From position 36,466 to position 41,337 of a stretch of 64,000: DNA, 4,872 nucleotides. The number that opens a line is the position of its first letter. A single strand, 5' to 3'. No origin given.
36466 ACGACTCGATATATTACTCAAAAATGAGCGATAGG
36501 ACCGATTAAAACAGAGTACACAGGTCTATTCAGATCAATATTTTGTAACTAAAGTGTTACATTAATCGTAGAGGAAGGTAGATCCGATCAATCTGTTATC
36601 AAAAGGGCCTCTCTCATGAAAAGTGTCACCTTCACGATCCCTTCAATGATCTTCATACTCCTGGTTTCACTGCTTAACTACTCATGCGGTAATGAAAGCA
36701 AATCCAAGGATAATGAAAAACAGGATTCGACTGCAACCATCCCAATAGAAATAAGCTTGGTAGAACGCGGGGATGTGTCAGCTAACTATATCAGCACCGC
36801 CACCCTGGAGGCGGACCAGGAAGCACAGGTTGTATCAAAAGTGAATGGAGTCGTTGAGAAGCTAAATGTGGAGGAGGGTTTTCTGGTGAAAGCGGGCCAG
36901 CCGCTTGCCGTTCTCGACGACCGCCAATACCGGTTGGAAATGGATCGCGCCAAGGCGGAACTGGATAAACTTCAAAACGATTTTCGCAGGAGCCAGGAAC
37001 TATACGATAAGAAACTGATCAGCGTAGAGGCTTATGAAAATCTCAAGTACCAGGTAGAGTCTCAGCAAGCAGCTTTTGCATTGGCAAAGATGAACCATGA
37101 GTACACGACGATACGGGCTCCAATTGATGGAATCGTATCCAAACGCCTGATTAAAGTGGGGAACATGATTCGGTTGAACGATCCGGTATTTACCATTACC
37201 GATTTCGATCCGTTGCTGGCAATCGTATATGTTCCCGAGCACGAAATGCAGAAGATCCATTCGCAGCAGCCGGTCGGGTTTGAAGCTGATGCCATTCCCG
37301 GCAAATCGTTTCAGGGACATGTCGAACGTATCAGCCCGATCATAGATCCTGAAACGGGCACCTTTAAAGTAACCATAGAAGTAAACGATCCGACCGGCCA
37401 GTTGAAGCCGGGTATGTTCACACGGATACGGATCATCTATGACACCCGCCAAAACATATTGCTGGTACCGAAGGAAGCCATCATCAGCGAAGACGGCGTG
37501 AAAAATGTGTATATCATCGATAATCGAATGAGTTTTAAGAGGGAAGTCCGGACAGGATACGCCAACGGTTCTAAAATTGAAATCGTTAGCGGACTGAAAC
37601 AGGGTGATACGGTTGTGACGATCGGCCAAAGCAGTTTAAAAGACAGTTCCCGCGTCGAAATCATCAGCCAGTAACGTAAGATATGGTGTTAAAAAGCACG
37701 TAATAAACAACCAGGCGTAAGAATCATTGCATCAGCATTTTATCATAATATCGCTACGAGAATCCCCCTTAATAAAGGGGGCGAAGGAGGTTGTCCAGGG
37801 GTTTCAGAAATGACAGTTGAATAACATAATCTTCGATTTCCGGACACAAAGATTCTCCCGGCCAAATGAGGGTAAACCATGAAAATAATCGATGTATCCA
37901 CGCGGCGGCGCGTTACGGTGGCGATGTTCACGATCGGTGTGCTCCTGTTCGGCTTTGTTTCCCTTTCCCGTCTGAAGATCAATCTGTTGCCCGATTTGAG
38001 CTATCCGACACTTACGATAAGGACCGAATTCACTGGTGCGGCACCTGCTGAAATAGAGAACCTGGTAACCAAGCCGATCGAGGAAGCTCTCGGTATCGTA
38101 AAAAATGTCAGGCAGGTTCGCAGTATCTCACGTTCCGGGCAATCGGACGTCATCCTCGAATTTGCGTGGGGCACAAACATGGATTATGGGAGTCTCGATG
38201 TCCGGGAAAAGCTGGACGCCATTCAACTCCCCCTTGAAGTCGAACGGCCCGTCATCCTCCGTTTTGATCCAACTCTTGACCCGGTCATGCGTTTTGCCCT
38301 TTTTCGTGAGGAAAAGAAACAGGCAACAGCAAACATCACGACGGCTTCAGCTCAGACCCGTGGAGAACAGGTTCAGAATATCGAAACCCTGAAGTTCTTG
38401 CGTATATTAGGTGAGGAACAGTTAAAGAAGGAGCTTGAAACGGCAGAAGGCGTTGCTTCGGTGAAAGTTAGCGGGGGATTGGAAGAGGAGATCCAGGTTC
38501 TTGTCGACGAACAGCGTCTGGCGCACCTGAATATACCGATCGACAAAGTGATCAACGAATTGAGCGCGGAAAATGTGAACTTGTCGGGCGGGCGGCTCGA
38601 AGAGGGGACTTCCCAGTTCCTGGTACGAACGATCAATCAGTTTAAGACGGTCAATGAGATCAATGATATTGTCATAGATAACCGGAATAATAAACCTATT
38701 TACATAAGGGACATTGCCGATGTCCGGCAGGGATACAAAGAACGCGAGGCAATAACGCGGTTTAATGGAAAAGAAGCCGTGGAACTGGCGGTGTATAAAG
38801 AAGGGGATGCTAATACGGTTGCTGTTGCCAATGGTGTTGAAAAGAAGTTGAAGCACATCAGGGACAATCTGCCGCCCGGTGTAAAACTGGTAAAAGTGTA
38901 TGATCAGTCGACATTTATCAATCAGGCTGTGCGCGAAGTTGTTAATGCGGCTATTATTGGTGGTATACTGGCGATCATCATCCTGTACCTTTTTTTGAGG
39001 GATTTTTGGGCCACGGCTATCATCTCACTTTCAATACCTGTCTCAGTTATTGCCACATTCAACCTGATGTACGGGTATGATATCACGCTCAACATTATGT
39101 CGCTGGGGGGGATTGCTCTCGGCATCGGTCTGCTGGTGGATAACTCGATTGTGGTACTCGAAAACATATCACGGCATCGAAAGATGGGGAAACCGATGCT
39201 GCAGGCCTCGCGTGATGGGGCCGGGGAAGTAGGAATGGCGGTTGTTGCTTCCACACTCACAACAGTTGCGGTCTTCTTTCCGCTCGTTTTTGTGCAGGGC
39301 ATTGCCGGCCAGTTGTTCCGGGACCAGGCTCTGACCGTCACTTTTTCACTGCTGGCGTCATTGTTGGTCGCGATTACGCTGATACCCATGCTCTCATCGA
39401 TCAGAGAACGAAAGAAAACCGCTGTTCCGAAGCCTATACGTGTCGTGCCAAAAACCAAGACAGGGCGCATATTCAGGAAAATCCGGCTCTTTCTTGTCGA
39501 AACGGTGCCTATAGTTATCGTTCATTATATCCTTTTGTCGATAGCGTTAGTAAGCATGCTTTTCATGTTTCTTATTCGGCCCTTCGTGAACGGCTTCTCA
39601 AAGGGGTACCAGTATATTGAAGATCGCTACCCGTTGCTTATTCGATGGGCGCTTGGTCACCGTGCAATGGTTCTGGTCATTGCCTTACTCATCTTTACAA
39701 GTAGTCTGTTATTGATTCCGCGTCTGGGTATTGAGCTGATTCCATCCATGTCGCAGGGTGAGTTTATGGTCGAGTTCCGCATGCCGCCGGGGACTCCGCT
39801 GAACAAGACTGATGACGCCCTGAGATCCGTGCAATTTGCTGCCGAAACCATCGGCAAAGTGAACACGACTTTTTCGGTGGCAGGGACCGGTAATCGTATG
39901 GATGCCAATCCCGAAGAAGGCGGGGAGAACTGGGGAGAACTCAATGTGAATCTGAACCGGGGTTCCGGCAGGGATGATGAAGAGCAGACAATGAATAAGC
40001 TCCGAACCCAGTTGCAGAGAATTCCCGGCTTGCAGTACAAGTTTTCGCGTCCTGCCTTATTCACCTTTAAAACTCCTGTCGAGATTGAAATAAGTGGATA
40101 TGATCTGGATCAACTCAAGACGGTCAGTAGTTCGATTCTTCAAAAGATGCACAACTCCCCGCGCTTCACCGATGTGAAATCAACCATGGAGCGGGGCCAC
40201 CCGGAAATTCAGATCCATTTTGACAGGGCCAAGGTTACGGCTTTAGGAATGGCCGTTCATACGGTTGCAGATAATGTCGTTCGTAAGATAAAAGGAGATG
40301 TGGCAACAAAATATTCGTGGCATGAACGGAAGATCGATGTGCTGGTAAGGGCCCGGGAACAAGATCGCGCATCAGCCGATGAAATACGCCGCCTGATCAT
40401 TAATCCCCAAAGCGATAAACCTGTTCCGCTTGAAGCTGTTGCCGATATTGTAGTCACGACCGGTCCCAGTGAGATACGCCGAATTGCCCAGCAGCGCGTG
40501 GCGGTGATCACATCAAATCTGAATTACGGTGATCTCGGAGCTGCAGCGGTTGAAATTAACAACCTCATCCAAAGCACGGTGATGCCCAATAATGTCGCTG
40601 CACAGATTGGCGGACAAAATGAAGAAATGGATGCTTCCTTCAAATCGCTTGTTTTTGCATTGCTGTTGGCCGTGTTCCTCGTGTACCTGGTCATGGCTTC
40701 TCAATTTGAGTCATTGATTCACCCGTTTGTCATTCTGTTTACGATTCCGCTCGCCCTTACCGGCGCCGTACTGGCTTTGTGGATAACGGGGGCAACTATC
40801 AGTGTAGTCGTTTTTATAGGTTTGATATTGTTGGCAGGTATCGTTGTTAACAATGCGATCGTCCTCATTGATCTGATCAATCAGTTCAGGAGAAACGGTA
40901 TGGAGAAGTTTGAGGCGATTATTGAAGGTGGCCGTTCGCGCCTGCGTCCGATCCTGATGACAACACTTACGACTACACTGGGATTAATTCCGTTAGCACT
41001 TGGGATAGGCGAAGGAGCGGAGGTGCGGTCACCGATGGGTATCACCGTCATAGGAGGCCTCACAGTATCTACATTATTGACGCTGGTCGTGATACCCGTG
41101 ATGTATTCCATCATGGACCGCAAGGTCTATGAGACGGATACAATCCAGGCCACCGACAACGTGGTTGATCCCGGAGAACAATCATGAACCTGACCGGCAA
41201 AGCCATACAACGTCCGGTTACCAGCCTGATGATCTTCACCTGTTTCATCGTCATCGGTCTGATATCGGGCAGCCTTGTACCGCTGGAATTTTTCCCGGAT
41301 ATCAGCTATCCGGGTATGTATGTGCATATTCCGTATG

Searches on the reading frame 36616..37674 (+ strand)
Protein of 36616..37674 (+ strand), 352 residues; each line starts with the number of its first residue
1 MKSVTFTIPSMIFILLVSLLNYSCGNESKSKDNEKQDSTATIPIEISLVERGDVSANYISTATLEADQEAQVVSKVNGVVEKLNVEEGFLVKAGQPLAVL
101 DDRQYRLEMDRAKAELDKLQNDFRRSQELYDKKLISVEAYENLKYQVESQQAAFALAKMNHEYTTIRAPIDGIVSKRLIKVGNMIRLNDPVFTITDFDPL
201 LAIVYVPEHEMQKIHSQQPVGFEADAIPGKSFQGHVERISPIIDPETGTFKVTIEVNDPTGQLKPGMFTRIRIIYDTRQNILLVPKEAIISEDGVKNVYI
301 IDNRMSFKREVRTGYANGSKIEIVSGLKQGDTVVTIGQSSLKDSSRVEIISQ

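Call 82: search_protein_families(library=pfam, proteins=[window:36616-37674:+], max_evalue=0.001)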
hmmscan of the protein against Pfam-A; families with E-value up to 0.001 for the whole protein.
window:36616-37674:+ (352 aa): 5 families
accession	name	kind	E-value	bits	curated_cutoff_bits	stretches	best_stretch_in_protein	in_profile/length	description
PF16576.10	HlyD_D23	-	2.6e-33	115.6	30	1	64-268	14-213/214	Barrel-sandwich domain of CusB or HlyD membrane-fusion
PF13437.12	HlyD_3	-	9e-28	97.6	22.2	1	165-266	1-106/106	HlyD family secretion protein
PF00364.28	Biotin_lipoyl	-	1.2e-08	35.1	22.1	1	47-100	19-73/73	Biotin-requiring enzyme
PF12700.13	HlyD_2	-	2.4e-07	30.3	25.1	1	174-308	241-369/416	HlyD family secretion protein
PF13533.13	Biotin_lipoyl_2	-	3.5e-07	30.3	29.8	1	72-101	3-32/32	Biotin-lipoyl like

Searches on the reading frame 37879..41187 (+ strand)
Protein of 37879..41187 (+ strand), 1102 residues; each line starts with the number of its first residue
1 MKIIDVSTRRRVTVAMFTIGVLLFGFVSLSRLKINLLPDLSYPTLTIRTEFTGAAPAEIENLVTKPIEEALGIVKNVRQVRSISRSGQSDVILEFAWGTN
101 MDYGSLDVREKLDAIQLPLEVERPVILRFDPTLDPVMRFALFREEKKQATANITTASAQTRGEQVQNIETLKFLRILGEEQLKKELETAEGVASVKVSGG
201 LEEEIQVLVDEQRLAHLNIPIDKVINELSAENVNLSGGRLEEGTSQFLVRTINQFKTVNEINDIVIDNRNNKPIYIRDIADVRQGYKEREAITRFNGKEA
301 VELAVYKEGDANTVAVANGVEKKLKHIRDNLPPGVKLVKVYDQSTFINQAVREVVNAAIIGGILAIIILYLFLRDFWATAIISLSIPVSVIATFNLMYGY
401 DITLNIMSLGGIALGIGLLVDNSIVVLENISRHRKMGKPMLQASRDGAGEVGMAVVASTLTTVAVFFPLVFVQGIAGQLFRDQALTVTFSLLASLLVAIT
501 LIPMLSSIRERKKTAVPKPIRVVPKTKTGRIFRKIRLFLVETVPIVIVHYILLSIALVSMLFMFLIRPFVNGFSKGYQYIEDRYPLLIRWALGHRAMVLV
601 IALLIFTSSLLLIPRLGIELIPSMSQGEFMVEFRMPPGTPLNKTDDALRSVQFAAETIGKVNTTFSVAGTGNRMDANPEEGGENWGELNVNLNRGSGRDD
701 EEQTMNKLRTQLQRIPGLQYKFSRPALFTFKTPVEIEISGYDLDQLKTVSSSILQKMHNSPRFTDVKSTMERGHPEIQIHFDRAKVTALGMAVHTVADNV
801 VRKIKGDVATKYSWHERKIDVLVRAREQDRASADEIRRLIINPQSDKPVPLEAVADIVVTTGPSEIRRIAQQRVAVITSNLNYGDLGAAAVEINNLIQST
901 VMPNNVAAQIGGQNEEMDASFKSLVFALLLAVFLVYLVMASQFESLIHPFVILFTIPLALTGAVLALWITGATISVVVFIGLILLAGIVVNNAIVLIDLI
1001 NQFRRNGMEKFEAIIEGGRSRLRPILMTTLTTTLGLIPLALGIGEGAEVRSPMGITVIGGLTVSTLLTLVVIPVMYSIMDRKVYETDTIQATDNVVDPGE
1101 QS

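Call 23: search_protein_families(library=pfam, proteins=[window:37879-41187:+], max_evalue=0.001)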
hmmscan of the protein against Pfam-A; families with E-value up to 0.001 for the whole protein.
window:37879-41187:+ (1102 aa): 2 families
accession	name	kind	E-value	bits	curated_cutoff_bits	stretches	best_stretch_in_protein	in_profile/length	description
PF00873.25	ACR_tran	-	1.7e-264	880.6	28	2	4-508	2-488/1021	AcrB/AcrD/AcrF family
PF03176.21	MMPL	-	1e-15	58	20.5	2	298-522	85-313/333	MMPL family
